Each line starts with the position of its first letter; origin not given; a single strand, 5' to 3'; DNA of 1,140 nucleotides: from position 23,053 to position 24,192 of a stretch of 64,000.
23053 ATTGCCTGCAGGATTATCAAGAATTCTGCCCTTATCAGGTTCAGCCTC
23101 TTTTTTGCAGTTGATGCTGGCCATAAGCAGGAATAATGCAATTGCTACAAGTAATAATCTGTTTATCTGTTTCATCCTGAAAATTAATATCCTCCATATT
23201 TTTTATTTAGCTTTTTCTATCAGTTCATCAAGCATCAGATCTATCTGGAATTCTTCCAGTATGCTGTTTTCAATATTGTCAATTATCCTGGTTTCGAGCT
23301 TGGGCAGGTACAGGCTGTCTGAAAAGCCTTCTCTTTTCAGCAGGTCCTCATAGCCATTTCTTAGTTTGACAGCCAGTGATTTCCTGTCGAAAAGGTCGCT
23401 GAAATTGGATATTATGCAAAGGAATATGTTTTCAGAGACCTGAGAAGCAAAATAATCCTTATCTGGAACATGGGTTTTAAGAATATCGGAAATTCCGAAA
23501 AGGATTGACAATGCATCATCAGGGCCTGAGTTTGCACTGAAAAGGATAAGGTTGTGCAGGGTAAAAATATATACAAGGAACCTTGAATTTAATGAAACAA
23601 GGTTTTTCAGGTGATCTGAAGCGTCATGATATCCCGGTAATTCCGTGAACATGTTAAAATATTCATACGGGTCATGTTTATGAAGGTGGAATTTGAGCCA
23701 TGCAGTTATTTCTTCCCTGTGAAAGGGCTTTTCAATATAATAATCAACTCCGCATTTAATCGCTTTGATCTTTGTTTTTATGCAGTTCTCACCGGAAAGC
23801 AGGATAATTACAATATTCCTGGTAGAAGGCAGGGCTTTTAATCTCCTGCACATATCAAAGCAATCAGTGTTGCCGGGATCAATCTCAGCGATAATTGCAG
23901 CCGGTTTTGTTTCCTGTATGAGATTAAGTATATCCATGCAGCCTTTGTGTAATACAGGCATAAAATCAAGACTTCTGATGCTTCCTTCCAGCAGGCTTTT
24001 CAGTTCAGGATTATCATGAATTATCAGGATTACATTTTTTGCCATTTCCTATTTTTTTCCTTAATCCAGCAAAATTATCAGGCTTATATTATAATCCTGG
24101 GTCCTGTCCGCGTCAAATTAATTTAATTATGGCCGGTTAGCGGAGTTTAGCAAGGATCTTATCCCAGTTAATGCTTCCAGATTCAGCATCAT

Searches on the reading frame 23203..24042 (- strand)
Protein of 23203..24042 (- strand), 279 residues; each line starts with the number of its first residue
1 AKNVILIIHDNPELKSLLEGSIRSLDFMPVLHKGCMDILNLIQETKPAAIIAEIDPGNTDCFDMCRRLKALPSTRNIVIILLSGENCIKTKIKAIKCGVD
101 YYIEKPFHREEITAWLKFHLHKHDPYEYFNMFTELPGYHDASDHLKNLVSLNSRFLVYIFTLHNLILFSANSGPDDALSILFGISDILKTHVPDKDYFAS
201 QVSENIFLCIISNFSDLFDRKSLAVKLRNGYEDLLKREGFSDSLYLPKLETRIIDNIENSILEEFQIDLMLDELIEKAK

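Call 88: search_protein_families(library=pfam, proteins=[window:23203-24042:-], max_evalue=0.00001)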
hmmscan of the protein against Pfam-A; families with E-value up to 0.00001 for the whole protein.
window:23203-24042:- (279 aa): 1 family
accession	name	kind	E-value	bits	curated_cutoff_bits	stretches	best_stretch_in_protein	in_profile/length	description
PF00072.30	Response_reg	-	2.1e-12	47.6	30.2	1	5-115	1-109/111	Response regulator receiver domain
